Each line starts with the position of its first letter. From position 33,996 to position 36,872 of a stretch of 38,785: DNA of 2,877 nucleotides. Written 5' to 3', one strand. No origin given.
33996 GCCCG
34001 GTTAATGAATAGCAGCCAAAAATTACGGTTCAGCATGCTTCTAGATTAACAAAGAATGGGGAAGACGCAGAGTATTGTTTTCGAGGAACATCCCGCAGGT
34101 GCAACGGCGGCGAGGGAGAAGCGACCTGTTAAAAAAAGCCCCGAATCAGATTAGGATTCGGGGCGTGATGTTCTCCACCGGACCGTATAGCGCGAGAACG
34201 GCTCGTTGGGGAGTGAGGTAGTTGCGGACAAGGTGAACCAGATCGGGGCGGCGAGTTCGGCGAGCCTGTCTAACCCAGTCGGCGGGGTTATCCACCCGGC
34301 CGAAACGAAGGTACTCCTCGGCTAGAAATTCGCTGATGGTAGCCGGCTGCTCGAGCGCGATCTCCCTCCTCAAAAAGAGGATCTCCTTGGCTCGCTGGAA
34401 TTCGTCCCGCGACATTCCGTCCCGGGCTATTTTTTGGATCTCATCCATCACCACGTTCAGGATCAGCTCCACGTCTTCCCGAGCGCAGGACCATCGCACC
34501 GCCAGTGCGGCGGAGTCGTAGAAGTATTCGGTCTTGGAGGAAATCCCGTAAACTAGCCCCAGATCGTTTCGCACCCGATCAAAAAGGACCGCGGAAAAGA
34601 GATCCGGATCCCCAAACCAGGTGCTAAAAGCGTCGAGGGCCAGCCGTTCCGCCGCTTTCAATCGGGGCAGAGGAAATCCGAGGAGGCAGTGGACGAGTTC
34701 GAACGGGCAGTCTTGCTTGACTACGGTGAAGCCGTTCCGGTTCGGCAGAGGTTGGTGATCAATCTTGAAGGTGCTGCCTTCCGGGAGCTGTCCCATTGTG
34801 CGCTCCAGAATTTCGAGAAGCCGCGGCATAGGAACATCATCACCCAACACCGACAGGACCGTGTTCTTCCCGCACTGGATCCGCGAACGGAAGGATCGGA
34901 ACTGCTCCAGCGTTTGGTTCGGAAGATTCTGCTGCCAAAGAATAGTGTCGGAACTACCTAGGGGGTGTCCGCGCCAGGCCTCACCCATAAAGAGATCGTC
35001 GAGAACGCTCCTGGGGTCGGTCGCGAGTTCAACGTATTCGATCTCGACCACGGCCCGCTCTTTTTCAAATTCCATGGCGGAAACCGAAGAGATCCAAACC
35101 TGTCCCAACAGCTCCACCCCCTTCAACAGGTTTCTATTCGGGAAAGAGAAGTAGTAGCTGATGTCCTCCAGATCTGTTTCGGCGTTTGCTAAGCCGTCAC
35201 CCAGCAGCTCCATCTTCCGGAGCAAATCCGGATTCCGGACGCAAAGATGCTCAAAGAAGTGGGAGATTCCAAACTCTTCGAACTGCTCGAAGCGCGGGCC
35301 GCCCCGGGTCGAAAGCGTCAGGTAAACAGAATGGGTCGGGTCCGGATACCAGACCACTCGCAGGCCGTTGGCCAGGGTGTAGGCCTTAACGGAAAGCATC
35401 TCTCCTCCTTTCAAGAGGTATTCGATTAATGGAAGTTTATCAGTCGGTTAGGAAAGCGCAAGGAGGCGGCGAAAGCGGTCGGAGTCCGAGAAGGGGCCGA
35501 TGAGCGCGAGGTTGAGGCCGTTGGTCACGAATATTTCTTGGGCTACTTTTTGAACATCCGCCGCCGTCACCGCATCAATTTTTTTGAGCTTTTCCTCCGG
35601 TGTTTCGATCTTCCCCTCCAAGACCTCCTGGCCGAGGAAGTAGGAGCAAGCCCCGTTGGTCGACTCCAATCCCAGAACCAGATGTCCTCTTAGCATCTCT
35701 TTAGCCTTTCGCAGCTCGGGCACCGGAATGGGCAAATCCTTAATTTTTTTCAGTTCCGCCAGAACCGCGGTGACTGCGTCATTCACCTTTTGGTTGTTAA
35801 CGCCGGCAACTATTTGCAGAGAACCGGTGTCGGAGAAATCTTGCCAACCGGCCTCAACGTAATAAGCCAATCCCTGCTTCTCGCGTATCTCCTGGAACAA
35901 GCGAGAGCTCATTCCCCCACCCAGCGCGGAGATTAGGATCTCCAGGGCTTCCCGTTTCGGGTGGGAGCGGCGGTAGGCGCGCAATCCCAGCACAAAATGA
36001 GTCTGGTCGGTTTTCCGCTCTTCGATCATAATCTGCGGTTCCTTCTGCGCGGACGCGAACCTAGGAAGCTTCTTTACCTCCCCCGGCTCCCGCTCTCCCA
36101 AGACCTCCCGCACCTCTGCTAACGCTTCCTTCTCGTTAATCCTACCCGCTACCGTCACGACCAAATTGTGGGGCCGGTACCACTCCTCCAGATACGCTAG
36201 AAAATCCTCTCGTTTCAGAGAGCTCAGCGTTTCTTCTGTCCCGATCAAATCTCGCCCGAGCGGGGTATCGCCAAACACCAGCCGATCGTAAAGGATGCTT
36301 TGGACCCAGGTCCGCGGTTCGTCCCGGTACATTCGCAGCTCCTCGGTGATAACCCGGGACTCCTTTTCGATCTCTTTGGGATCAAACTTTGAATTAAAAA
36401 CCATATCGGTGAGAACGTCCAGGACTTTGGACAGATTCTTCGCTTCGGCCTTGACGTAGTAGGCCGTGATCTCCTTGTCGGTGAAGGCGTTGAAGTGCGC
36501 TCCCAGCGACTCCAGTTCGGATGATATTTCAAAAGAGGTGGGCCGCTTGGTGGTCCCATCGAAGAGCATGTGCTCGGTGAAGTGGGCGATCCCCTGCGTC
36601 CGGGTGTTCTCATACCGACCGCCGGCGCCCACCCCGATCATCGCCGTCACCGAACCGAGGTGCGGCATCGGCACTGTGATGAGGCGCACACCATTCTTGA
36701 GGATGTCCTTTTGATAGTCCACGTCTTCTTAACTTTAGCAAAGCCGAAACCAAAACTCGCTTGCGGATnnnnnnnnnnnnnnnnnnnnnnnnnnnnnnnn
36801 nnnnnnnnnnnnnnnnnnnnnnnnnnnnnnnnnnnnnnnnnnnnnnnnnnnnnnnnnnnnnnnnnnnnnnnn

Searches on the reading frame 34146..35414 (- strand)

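Call 53: search_protein_families(library=pfam, proteins=[window:34146-35414:-])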
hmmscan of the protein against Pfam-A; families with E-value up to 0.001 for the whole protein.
window:34146-35414:- (422 aa): 2 families
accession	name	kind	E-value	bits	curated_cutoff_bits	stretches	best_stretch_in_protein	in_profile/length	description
PF05193.26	Peptidase_M16_C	-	1.4e-24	87.4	23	1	168-346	3-181/181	Peptidase M16 inactive domain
PF00675.25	Peptidase_M16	-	1.5e-13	51.3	22.3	1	23-155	5-144/149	Insulinase (Peptidase family M16)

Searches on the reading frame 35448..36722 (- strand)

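Call 53: search_protein_families(library=pfam, proteins=[window:35448-36722:-])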
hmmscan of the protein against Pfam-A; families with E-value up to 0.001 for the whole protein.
window:35448-36722:- (424 aa): 2 families
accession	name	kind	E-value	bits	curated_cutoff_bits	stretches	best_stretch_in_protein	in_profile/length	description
PF05193.26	Peptidase_M16_C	-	9e-40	136.9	23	1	169-344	2-181/181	Peptidase M16 inactive domain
PF00675.25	Peptidase_M16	-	1.5e-36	126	22.3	1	24-162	12-148/149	Insulinase (Peptidase family M16)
